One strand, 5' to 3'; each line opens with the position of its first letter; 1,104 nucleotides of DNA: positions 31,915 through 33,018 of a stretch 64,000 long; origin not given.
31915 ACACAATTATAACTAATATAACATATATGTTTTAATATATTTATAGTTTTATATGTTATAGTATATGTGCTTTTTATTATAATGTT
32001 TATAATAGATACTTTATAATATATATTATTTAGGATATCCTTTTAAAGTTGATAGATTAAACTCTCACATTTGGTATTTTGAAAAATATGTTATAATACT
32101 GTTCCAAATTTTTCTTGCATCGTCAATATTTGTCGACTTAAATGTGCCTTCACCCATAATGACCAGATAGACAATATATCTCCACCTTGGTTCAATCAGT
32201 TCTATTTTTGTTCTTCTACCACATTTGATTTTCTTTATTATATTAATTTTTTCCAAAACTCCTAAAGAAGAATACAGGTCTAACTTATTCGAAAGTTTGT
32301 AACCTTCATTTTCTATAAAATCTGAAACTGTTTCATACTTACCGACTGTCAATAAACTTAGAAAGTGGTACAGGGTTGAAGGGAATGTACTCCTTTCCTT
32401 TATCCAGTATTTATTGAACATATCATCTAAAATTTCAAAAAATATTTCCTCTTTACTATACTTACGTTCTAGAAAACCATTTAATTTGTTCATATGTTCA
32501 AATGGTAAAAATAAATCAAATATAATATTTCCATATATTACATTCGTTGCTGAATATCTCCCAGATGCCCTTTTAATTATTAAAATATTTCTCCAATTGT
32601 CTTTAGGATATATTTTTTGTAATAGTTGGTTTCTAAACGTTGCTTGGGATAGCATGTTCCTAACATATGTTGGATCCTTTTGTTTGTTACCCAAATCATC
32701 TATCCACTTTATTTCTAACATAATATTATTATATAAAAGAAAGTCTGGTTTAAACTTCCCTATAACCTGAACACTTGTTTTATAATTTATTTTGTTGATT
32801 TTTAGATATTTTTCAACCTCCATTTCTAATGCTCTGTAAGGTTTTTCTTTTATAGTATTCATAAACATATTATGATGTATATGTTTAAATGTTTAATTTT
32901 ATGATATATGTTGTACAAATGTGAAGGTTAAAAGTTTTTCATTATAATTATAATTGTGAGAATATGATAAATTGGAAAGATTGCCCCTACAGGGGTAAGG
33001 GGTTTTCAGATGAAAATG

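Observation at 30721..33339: AT-rich 2.6-kb islet between HAD nucleotidase and histone genes: regulators, nuclease-fold protein, matching operators, frameshifted ORF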

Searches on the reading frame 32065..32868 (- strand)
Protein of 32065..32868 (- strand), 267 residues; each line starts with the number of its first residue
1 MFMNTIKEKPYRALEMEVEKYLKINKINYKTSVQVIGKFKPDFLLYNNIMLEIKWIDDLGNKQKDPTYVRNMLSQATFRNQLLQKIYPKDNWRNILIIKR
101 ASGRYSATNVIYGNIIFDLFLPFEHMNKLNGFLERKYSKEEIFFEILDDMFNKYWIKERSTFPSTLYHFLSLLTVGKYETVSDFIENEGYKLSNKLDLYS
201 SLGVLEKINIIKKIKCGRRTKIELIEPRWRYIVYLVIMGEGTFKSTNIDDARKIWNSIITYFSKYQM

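Call 4: search_protein_families(library=pfam, proteins=[window:32065-32868:-], max_evalue=0.1)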
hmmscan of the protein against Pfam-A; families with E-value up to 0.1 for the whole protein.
window:32065-32868:- (267 aa): 2 families
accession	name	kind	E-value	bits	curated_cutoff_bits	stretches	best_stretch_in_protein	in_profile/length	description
PF05202.17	Flp_C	-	0.0042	16.9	25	1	136-211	11-84/254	Recombinase Flp protein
PF13366.12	PDDEXK_3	-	0.043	14.6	22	1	16-64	40-86/117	PD-(D/E)XK nuclease superfamily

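Call 16: search_protein_families(library=ncbifam, proteins=[window:32065-32868:-], max_evalue=0.1)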
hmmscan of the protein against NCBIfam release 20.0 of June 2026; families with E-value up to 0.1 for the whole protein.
window:32065-32868:- (267 aa): 2 families
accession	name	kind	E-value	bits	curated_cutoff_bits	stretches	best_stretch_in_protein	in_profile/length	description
TIGR04256.1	GxxExxY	subfamily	0.026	14.9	35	1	16-64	41-85/116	GxxExxY protein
NF007586.0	PRK10222.1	equivalog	0.033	14.1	138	1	14-86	19-92/101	PTS ascorbate transporter subunit IIB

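Call 17: search_protein_families(library=phrogs, proteins=[window:32065-32868:-], max_evalue=0.1)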
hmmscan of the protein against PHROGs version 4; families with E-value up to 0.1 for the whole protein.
window:32065-32868:- (267 aa): 2 families
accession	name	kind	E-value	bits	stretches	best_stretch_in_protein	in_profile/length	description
phrog_945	-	DNA, RNA and nucleotide metabolism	0.04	14.7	1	21-54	34-63/145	endonuclease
phrog_37393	-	unknown function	0.054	14.6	0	8-40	54-86/141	-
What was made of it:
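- Checked: Only sub-threshold PDDEXK_3, GxxExxY and PHROG endonuclease hits were found (calls 4, 16, 17).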

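Call 19: find_encoding_contigs(protein=window:32065-32868:-, flank=10000, max_places=10)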
Protein window:32065-32868:- (267 aa): 3 contigs read that carry it; 2 places shown.
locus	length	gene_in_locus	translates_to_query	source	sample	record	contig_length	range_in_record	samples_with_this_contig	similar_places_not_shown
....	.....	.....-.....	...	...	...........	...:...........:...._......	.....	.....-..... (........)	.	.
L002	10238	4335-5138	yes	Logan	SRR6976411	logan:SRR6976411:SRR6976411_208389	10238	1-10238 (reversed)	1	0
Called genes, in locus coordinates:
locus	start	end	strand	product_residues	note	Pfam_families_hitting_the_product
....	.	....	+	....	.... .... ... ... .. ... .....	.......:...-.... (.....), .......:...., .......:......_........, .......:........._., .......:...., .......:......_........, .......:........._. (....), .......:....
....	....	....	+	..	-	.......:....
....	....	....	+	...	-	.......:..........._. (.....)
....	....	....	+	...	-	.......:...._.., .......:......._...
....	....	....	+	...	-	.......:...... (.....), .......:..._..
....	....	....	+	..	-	-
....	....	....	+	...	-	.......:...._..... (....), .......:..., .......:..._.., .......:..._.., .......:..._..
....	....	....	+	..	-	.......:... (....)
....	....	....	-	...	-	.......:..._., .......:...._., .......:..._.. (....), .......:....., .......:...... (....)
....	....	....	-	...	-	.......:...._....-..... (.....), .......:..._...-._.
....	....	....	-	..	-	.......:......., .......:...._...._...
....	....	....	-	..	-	-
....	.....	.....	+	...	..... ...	-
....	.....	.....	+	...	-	-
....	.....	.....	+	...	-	-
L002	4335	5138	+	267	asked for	-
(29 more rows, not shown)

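Call 22: find_homologous_proteins(query=window:32065-32868:-, max_evalue=0.01)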
Query window:32065-32868:- (267 aa): 3 proteins with E <= 0.01 among 1387 candidates.
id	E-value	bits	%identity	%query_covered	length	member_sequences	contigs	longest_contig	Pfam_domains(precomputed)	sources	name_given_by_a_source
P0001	8.7e-172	588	100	99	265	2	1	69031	-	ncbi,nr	ncbi:MAG: hypothetical protein KJ906_01185 [Nanoarchaeota archaeon]|nr:hypothetical protein [Nanoarc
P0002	3.8e-89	317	58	94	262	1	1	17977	-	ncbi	-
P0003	2.6e-85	304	58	92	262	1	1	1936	-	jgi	jgi:hypothetical protein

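Call 23: find_encoding_contigs(protein=P0002, flank=10000)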
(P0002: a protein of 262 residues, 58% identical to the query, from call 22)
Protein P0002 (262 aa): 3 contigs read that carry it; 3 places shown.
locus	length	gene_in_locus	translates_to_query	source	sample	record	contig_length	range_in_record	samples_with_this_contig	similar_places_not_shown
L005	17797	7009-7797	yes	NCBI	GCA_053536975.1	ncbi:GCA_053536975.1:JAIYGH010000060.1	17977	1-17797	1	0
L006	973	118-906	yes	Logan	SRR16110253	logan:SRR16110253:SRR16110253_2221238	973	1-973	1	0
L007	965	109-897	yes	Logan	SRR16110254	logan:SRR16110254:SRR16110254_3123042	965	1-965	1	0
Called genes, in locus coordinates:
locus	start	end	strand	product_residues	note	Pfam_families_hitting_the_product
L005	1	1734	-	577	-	?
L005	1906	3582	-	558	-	-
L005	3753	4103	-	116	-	-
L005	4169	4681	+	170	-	-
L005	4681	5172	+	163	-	-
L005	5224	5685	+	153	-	-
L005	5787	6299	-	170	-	-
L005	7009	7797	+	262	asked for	-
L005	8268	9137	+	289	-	PF01844:HNH (weak), PF13395:HNH_4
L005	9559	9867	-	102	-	PF00583:Acetyltransf_1, PF13673:Acetyltransf_10, PF13508:Acetyltransf_7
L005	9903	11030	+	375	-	PF01637:ATPase_2 (weak), PF05673:DUF815 (faint), PF13191:AAA_16, PF13401:AAA_22 (faint), PF22703:Cdc6_lid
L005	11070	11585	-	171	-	-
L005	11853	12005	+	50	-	PF02201:SWIB (weak)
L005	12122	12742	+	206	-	PF01694:Rhomboid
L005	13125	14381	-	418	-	PF00709:Adenylsucc_synt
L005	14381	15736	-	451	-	PF00206:Lyase_1, PF08328:ASL_C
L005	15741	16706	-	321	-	PF01259:SAICAR_synt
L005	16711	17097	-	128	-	PF00731:AIRC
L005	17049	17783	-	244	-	PF13610:DDE_Tnp_IS240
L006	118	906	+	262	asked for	-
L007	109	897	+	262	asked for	-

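Call 24: find_encoding_contigs(protein=P0003, flank=10000)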
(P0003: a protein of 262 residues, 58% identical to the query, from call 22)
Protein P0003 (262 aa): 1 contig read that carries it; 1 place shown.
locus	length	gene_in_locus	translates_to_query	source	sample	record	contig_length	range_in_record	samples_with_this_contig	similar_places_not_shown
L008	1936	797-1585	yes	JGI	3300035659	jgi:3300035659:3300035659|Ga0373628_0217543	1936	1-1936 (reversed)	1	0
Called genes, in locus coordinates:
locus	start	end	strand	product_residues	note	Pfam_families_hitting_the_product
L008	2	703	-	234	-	?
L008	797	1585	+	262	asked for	-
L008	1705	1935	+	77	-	?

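Call 37: find_related_loci(query=A1, collection=viral_contigs, flank=10000)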
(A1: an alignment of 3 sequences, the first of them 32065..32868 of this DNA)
Query A1 (267 aa) in viral_contigs; peptide patterns used: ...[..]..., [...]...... (x = any residue, [..] = any of these).
142 stretches matched a pattern, but none encodes a relative of the query by tblastn (E <= 1e-3).

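Call 49: search_protein_representatives(alignment_id=A1)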
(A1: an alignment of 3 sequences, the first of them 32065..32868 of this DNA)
Query: 3 sequences, 262 profile positions. Proteins with E-value up to 0.001 (for the whole library): 5; up to 1e-10: 2; up to 1e-30: 2. The best 5 are listed.
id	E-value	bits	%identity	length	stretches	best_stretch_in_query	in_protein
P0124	9.1e-88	310.4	-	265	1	1-262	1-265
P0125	1.1e-64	234.8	-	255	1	7-260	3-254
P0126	2.2e-07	46.9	-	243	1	11-246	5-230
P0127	1.8e-05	40.6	-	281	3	148-202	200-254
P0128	8.7e-05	38.4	-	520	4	196-257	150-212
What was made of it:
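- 32065..32868 (-): 267-aa protein with an N-terminal PD-(D/E)xK-type nuclease motif and a C-terminal winged helix. It is the one sporadic, apparently mobile gene of the region. The family has about five clusters among 1.84 billion representatives (calls 22, 49).
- The family is tiny (calls 22, 49).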

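Call 50: predict_structure(alignment_id=A1)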
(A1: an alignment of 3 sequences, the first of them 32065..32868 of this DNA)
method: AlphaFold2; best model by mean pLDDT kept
length: 267 residues; sequences in the alignment: 3
mean_pLDDT: 54.4   pTM: 0.55
mean pLDDT of the five models: 54.4, 53.8, 52.1, 52.0, 48.3
residues with pLDDT >= 90: 22; 70-90: 58; 50-70: 59; < 50: 128
segments of 3 or more residues with pLDDT < 50: 1-124, 265-267
pLDDT, mean of each block of 10 residues (from residue 1): 29 43 37 27 26 26 25 33 36 28 26 30 50 61 67 67 82 91 90 83 84 88 88 68 66 64 50
secondary structure, 60 per line:
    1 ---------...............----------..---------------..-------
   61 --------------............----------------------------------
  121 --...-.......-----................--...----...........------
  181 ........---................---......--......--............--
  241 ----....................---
elements in order: H10-24 H75-86 H127-133 H139-154 H164-174 H181-188 H192-207 E211-216 E219-224 H227-238 H245-264

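Call 67: search_solved_structures(query=A6, max_evalue=10, show_alignments=2)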
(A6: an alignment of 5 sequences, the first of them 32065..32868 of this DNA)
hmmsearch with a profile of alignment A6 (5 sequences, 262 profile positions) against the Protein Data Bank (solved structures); distinct sequences matched with E-value up to 10: 1.
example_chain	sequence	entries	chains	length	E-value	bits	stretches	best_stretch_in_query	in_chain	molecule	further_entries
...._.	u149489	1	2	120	0.39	13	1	195-232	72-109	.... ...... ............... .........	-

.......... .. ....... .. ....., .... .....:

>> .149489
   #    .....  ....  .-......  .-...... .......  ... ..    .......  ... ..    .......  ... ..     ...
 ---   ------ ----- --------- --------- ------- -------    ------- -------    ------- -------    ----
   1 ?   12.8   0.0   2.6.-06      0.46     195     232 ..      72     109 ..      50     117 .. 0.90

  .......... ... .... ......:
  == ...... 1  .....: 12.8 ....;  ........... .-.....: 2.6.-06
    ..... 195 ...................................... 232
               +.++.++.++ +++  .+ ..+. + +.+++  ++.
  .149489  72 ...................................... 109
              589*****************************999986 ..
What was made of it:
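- On DpnI-like PD-(D/E)XK-wH restriction endonucleases: No DpnI chain appears in the PDB profile search at E <= 10 (call 67).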

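Call 68: search_protein_families(library=padloc, proteins=[window:32065-32868:-, L005:8142-9137:+], max_evalue=0.1)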
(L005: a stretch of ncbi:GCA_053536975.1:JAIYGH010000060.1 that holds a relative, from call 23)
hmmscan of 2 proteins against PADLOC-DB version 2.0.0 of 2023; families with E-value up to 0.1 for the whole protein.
window:32065-32868:- (267 aa): 0 families

L005:8142-9137:+ (331 aa): 11 families
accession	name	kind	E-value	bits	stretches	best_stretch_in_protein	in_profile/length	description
PDLC01256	Cas9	-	4.9e-08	30.2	1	200-264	509-576/711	"CAS-II-A,CAS-II-B,CAS-II-C; effector__SPE"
PDLC01460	Cas9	-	1.6e-07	27.9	1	200-264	497-563/901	"CAS-II-A,CAS-II-B,CAS-II-C; effector__SPE"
PDLC00973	Cas9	-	2.8e-07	27.4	1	201-256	603-666/830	CRISPR subtype II RNA-guided endonuclease Cas9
PDLC00975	Cas9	-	3.9e-06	23.4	1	200-257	594-659/1120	Cas9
PDLC00337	PtuB1|PtuB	-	1.8e-05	22.7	1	197-251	51-110/216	Unknown function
PDLC01580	Cas9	-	2e-05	20.9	1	200-257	820-882/1329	"CAS-II-A,CAS-II-B,CAS-II-C; effector__SPE"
PDLC04262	PDC-M01B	-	0.00024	18.9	1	200-244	77-122/259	-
PDLC00315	PtuB1|PtuB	-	0.00049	17.9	1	205-248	33-79/227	Unknown function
PDLC00313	PtuB1|PtuB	-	0.0021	15.6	1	199-247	48-101/240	Unknown function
PDLC04248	PDC-M01B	-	0.0094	13.9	1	200-250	32-83/216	-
PDLC00317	PtuB1|PtuB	-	0.019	12.8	1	202-248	59-106/244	Unknown function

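Call 70: search_protein_families(library=pfam, proteins=[L005:8142-9137:+, L005:9121-9432:+], max_evalue=0.05)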
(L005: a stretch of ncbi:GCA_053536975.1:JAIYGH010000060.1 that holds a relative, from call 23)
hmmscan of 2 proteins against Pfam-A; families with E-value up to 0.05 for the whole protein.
L005:8142-9137:+ (331 aa): 3 families
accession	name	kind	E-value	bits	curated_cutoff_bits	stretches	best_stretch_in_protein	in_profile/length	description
PF13395.12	HNH_4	-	1.4e-08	35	22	1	205-250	1-53/54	HNH endonuclease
PF01844.29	HNH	-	3.7e-07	30.6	21.4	1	205-247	1-46/47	HNH endonuclease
PF14279.12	HNH_5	-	0.0048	17.2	27.5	1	205-250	1-48/56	HNH endonuclease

L005:9121-9432:+ (103 aa): 2 families
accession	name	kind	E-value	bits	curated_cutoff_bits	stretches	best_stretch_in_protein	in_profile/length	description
PF08761.16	dUTPase_2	-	0.0086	16.8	22.9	1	32-88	100-152/162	dUTPase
PF18580.7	HTH_SUN2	-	0.039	14.7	30.4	0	35-84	5-53/58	SUN2 helix-turn-helix domain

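Call 74: find_encoding_contigs(protein=P0125, flank=6000, max_places=4)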
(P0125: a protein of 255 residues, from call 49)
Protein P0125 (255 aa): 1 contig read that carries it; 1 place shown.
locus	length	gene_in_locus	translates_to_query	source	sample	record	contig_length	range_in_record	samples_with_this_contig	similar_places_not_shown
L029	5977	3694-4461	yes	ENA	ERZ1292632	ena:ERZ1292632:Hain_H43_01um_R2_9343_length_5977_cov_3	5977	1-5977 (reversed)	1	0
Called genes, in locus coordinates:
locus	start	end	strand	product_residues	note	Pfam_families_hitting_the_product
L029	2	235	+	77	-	?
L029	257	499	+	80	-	-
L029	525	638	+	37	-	-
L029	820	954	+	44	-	-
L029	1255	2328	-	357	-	PF04015:DUF362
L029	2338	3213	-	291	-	PF02899:Phage_int_SAM_1 (weak), PF13495:Phage_int_SAM_4, PF00589:Phage_integrase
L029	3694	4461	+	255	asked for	-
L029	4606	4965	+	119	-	-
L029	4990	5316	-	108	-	-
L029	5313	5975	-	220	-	?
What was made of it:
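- In L029 it lies beside a tyrosine integrase (call 74).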

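Call 76: find_encoding_contigs(protein=P0126, flank=6000, max_places=4)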
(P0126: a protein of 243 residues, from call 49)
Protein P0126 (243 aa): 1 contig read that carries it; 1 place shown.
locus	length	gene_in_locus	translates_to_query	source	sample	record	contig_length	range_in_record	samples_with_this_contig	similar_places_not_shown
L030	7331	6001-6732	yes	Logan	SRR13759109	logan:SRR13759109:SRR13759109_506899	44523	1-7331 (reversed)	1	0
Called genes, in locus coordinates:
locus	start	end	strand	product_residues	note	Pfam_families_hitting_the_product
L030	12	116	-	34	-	-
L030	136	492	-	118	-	-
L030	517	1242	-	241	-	PF14890:Intein_splicing (weak)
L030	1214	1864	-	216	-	-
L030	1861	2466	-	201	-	-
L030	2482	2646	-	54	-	-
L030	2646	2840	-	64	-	-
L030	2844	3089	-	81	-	-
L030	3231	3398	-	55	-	-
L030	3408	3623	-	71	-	-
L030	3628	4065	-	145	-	-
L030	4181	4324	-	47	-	-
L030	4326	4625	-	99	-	-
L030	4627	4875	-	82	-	-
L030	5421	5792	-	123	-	-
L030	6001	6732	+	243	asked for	-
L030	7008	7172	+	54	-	-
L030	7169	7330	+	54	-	?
